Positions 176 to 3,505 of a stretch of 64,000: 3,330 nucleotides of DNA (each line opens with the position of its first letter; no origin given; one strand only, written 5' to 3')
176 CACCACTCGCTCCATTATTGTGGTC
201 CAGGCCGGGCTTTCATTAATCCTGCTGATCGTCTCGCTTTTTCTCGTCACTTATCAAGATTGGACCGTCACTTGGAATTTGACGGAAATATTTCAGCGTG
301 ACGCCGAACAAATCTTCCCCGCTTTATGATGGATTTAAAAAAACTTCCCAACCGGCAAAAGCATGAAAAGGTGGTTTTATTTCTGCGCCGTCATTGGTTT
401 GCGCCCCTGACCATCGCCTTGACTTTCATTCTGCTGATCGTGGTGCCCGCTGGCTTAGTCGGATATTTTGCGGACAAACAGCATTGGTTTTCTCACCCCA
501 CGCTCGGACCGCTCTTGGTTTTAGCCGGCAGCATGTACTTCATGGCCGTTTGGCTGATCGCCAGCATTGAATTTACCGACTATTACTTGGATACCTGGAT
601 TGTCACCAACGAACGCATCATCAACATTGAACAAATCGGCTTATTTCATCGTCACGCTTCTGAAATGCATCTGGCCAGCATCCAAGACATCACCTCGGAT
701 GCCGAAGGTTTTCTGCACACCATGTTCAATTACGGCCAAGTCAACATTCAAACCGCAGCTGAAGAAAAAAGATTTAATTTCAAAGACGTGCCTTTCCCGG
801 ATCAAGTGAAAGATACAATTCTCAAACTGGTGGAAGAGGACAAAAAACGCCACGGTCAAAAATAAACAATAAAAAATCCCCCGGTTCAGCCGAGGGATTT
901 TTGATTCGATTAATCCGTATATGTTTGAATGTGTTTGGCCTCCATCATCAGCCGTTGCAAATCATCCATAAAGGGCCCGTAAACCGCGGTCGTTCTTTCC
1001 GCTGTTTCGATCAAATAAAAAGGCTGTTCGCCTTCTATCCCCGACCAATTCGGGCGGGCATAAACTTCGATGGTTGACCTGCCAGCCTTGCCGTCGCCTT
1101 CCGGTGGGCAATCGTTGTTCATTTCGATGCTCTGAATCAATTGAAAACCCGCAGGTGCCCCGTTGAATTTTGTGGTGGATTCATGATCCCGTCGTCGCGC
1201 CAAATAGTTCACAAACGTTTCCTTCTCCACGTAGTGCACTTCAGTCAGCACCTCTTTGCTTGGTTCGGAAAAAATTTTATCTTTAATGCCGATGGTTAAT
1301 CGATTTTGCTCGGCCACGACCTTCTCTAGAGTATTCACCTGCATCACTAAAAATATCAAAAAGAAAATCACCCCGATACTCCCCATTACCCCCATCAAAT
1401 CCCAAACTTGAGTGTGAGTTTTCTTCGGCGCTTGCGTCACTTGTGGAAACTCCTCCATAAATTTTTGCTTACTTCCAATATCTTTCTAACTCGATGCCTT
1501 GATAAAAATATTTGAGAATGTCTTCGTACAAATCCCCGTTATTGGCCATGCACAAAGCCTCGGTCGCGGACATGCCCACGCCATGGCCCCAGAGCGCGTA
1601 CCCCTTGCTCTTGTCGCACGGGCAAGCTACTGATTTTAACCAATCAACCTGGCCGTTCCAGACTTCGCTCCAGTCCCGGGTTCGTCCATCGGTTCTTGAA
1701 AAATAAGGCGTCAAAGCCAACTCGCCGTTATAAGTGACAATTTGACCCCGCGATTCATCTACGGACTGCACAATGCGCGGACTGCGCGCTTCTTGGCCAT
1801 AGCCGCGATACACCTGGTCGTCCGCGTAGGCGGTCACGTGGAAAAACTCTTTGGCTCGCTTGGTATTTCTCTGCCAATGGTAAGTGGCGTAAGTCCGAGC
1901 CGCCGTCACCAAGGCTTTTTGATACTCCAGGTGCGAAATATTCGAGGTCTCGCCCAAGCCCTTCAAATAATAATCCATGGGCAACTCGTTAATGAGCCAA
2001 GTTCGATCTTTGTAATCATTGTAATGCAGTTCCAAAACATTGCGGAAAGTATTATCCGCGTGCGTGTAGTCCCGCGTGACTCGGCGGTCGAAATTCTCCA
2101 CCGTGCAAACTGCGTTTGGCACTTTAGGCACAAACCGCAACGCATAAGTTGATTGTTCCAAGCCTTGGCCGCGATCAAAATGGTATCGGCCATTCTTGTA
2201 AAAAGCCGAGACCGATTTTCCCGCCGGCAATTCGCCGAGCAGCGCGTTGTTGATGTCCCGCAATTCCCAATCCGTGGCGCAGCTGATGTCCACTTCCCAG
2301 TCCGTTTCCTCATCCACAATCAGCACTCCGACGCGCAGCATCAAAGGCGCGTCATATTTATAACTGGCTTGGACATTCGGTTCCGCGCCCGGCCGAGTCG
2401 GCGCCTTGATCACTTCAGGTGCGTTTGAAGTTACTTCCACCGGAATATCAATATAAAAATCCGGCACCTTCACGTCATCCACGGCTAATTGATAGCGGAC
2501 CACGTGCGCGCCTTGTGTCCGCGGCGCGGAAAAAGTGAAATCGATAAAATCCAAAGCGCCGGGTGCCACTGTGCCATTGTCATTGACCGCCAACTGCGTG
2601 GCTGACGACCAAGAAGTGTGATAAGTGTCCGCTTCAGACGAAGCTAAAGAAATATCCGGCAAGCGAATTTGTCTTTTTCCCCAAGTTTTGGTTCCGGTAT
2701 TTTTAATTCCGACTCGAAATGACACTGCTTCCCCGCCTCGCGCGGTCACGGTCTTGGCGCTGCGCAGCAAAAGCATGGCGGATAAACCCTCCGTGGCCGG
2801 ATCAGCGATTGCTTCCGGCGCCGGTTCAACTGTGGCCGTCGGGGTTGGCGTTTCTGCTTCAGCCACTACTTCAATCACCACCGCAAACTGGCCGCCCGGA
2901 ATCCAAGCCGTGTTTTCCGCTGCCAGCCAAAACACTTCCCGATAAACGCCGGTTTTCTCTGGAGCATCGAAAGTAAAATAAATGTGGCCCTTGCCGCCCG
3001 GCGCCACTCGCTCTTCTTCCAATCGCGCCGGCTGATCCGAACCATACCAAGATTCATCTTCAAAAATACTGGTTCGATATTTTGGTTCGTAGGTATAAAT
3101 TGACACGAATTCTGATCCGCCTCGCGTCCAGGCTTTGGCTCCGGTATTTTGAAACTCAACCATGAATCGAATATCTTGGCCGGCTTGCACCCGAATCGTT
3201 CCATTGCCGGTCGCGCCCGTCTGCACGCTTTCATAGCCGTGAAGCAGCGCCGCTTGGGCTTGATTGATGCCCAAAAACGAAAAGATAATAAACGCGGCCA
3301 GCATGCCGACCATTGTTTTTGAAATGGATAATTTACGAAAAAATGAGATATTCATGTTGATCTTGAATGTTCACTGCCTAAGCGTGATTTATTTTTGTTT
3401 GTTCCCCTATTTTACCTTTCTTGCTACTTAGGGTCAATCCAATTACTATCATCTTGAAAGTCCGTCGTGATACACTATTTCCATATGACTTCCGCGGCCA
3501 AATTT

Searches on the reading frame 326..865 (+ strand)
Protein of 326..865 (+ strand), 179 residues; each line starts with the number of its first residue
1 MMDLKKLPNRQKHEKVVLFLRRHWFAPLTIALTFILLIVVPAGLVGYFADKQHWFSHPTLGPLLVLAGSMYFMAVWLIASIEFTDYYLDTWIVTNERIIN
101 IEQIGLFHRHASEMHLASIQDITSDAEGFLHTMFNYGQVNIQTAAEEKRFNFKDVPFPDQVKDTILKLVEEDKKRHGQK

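Call 10: search_protein_families(library=pfam, proteins=[window:326-865:+], max_evalue=0.01)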
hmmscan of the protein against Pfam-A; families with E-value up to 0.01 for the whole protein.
window:326-865:+ (179 aa): 2 families
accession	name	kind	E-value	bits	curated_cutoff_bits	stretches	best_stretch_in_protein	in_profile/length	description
PF03703.20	bPH_2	-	2.5e-07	31.3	22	1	90-165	4-78/78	Bacterial PH domain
PF14470.12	bPH_3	-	0.002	19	23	1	85-129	19-63/95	Bacterial PH domain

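Call 21: find_encoding_contigs(protein=window:326-865:+, flank=10000, max_places=3)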
Protein window:326-865:+ (179 aa): no gene with exactly this product is on record in the collection.

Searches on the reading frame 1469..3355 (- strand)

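Call 10: search_protein_families(library=pfam, proteins=[window:1469-3355:-], max_evalue=0.01)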
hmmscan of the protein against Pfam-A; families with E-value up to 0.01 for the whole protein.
window:1469-3355:- (628 aa): 3 families
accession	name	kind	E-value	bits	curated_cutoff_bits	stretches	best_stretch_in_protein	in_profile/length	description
PF08486.15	SpoIID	-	1.3e-11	45.4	23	1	449-542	2-97/97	Stage II sporulation protein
PF16158.11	N_BRCA1_IG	-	1.4e-06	29.2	28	1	56-163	8-108/108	Ig-like domain from next to BRCA1 gene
PF15660.11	Imm75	-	0.0016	19.1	25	0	508-574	16-81/84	Putative Immunity protein 75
